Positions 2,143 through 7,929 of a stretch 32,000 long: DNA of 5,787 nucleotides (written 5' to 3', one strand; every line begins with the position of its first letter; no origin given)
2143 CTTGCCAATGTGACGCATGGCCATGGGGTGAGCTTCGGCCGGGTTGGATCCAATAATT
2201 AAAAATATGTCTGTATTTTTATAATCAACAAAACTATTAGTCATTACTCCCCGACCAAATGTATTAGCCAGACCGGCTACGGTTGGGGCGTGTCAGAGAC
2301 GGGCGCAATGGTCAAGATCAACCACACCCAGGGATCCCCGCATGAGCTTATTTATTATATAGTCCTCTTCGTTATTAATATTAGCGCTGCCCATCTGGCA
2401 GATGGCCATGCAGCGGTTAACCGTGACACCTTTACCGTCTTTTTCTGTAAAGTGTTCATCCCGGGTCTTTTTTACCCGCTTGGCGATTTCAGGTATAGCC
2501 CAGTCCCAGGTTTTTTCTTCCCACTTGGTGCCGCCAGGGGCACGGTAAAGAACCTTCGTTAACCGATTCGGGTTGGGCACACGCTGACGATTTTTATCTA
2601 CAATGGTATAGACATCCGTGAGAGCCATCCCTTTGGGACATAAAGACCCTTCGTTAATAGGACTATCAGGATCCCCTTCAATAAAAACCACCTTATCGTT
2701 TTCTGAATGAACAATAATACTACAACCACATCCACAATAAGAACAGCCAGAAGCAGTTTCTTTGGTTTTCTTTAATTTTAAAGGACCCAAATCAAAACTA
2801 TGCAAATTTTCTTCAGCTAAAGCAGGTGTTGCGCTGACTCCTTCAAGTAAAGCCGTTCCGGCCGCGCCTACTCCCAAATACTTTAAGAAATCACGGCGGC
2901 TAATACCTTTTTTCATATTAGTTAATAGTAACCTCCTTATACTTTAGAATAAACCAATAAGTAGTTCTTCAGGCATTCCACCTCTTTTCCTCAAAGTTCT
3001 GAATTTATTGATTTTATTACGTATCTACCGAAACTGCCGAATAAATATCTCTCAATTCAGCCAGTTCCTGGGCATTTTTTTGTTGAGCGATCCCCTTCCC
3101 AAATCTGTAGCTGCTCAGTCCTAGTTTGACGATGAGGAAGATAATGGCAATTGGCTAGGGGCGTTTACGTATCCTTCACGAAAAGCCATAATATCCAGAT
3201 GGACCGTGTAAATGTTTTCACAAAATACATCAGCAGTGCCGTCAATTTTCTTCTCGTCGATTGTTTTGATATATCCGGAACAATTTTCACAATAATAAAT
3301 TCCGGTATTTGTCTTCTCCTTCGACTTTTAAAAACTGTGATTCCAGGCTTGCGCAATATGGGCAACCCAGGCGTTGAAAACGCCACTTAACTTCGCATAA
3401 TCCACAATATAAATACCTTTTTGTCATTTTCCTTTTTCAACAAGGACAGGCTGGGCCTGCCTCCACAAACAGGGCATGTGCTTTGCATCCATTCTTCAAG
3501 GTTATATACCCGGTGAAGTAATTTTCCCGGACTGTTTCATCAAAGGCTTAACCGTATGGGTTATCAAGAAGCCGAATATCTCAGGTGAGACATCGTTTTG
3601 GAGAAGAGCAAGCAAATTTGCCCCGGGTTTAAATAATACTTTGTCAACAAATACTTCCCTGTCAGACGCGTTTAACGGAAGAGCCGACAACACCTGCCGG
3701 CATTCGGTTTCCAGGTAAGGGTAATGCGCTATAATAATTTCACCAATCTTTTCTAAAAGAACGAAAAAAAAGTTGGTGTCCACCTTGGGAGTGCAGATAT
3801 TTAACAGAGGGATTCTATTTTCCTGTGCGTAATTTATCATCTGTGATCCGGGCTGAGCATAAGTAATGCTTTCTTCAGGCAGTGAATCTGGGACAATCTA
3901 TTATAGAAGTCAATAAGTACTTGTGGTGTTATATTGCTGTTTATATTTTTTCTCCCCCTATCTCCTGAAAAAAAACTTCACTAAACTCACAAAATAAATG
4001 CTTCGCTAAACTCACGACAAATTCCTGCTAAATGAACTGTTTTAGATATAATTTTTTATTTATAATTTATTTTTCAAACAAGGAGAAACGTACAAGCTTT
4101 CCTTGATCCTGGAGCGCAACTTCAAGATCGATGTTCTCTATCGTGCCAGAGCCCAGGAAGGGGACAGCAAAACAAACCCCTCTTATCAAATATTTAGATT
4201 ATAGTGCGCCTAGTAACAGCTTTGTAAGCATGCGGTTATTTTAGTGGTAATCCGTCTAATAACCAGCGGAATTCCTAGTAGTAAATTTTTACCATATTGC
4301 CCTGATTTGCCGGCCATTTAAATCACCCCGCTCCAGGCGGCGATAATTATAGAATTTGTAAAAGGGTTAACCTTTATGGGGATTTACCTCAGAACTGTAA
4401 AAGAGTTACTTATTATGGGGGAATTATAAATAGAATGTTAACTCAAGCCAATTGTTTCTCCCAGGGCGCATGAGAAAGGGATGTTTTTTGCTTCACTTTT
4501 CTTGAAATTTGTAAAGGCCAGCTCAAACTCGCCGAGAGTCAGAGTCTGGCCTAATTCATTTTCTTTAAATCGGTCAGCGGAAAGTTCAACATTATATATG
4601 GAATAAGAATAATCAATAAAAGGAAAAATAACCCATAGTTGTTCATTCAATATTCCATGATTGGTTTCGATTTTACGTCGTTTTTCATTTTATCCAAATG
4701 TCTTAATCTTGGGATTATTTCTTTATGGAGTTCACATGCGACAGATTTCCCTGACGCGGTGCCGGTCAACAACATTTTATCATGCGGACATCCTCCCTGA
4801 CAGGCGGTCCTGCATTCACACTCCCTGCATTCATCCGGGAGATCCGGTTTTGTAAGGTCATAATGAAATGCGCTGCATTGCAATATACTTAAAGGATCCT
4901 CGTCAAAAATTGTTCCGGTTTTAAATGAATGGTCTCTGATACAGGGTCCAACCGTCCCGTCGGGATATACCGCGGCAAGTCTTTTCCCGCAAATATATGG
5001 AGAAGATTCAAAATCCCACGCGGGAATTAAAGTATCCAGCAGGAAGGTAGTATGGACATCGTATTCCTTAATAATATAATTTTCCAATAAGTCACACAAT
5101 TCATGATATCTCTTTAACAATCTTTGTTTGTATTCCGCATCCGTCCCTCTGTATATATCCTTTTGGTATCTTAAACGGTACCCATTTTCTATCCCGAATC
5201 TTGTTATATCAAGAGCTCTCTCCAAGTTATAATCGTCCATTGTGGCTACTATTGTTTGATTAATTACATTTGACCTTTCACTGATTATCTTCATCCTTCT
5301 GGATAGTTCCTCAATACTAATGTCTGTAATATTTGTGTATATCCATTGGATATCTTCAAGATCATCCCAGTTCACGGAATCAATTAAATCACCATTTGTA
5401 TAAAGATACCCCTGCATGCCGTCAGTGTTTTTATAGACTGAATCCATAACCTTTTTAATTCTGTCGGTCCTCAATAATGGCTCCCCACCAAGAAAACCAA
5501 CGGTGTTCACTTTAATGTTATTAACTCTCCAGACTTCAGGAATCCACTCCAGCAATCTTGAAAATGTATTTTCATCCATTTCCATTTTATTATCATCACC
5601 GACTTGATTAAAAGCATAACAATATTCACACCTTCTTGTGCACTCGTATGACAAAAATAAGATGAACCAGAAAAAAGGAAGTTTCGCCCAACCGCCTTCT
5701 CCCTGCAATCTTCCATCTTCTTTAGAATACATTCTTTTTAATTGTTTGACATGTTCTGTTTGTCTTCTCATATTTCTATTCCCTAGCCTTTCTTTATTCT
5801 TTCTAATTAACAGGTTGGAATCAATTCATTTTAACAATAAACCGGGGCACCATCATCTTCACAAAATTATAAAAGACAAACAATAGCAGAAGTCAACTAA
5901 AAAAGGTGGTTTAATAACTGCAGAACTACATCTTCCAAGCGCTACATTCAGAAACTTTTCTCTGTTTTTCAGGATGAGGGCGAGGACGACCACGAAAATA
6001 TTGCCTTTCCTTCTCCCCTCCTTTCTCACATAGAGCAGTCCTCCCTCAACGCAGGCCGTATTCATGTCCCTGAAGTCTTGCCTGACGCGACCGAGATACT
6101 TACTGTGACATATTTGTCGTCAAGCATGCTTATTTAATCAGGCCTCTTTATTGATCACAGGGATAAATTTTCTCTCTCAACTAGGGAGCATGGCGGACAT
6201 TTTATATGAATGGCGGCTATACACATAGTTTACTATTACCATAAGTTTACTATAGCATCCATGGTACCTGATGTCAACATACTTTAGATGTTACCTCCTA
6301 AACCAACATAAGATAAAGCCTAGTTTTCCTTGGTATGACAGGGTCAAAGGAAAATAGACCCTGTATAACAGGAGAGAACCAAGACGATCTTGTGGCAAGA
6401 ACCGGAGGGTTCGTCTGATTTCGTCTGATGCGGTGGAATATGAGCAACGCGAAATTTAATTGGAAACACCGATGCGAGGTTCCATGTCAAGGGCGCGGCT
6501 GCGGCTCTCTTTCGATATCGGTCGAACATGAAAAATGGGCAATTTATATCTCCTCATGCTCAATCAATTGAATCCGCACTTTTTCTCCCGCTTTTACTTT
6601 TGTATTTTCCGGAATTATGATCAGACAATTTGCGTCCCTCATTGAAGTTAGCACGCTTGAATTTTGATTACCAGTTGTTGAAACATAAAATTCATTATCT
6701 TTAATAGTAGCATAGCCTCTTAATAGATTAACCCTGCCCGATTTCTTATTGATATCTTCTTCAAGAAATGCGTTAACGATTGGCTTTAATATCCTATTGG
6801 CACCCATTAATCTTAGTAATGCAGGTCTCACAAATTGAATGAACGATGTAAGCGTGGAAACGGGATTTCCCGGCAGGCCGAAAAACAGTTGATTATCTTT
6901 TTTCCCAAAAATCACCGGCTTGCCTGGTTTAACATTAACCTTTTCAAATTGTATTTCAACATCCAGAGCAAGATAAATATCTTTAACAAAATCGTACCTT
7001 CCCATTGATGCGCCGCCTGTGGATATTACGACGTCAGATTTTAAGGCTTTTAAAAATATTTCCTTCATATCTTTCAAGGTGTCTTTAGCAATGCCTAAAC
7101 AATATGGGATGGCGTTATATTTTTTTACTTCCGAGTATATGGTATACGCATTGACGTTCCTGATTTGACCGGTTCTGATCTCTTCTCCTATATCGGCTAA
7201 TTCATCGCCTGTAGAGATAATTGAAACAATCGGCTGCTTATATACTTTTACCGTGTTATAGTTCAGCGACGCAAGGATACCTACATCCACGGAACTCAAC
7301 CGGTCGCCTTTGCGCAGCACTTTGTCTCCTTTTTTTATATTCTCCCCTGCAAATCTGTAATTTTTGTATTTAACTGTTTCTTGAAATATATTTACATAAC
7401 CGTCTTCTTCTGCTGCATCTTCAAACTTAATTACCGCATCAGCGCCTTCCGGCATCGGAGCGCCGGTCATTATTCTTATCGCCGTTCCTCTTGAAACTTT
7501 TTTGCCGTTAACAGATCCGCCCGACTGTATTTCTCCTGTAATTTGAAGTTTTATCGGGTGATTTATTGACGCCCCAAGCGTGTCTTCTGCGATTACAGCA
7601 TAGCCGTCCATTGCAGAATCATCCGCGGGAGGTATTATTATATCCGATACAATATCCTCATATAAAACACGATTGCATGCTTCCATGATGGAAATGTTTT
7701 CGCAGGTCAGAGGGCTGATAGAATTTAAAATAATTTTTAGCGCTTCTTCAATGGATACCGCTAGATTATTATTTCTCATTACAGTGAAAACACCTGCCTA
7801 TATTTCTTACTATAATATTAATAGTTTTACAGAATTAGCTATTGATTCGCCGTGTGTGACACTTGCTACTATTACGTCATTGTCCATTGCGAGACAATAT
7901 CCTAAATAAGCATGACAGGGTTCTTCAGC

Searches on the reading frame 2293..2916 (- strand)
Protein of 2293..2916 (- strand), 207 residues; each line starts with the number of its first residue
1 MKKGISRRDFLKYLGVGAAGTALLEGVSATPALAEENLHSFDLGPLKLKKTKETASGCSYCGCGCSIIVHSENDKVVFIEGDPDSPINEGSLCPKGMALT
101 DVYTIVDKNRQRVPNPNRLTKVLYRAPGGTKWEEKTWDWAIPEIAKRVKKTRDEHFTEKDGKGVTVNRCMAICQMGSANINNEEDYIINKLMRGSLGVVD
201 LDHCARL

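Call 5: search_protein_families(library=pfam, proteins=[window:2293-2916:-])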
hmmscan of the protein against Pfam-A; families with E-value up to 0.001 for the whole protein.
window:2293-2916:- (207 aa): 2 families
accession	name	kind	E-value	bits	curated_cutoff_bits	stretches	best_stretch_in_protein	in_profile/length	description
PF04879.21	Molybdop_Fe4S4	-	3.1e-18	65.9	22.7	1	52-101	2-51/55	Molybdopterin oxidoreductase Fe4S4 domain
PF10518.14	TAT_signal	-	5.6e-06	26.5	22.7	1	5-23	2-20/21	TAT (twin-arginine translocation) pathway signal sequence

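Call 6: search_protein_families(library=ncbifam, proteins=[window:2293-2916:-], max_evalue=1e-10)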
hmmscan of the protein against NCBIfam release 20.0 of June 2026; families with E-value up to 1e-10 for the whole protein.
window:2293-2916:- (207 aa): 6 families
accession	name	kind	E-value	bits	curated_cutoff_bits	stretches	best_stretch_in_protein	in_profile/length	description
TIGR01553.1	formate-DH-alph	equivalog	1.2e-48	165.6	814.2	1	5-206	2-193/1009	formate dehydrogenase-N subunit alpha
NF041513.1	formate_DH_Act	exception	3.9e-38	130.9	1400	1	54-206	43-184/1067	formate dehydrogenase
TIGR01591.1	Fdh-alpha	equivalog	7.3e-23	80.5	666.25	1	58-207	3-128/672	formate dehydrogenase subunit alpha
NF012032.0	PRK15488.1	equivalog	5.1e-17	61.1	694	1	5-157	3-139/759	thiosulfate reductase PhsA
NF010055.0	PRK13532.1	equivalog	1e-16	60.4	904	1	5-206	3-178/830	nitrate reductase catalytic subunit NapA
TIGR01706.1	NAPA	equivalog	2.7e-15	55.8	930.55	1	5-206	2-178/830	periplasmic nitrate reductase subunit alpha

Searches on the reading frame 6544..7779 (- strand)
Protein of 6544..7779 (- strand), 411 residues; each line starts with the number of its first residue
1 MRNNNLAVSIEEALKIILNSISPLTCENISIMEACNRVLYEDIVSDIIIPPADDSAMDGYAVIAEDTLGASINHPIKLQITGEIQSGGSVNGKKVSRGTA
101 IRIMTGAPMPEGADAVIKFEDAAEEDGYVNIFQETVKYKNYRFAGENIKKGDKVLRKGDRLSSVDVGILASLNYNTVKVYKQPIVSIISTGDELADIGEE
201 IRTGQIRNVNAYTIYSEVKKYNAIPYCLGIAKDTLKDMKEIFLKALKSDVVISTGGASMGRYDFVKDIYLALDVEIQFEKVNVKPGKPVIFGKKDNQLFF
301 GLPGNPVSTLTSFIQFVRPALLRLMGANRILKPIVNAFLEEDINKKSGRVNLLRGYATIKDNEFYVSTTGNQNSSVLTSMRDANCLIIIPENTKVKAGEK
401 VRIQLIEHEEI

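Call 5: search_protein_families(library=pfam, proteins=[window:6544-7779:-])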
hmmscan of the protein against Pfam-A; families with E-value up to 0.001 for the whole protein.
window:6544-7779:- (411 aa): 3 families
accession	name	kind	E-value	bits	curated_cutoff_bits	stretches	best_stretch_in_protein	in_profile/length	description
PF03453.22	MoeA_N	-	2.5e-45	154.5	30.8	1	8-172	1-159/160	MoeA N-terminal region (domain I and II)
PF00994.29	MoCF_biosynth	-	3.7e-27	95.2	26.6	1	187-322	2-143/144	Probable molybdopterin binding domain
PF03454.20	MoeA_C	-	1.1e-18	67.6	22.1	1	338-405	3-71/72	MoeA C-terminal region (domain IV)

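Call 6: search_protein_families(library=ncbifam, proteins=[window:6544-7779:-], max_evalue=1e-10)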
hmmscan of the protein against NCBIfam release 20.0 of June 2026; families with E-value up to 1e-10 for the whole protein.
window:6544-7779:- (411 aa): 7 families
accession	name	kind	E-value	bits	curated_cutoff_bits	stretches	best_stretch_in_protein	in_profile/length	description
NF007960.1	PRK10680.1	equivalog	1.4e-113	379.7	440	1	9-405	2-400/401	molybdopterin molybdotransferase MoeA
NF011068.0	PRK14498.1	equivalog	6.1e-106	355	534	1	8-409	10-413/647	molybdopterin biosynthesis protein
NF011060.0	PRK14491.1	equivalog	4.7e-102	342.4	532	1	5-404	197-592/598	bifunctional molybdopterin-guanine dinucleotide biosynthesis adaptor protein MobB/molybdopterin molybdotransferase MoeA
NF045515.2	Glp_gephyrin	equivalog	6.3e-98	328.2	475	1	9-404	2-401/403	molybdotransferase-like divisome protein Glp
NF050098.1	MoeA_actino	exception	7.9e-91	304.8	560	1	9-405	2-399/400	molybdopterin molybdotransferase MoeA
NF011067.0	PRK14497.1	equivalog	1.7e-60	205.1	536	1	7-405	10-403/546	putative molybdopterin biosynthesis protein MoeA/unknown domain fusion protein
TIGR00177.1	molyb_syn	domain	7.9e-26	90.8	85.35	1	185-319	4-148/148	molybdenum cofactor synthesis domain-containing protein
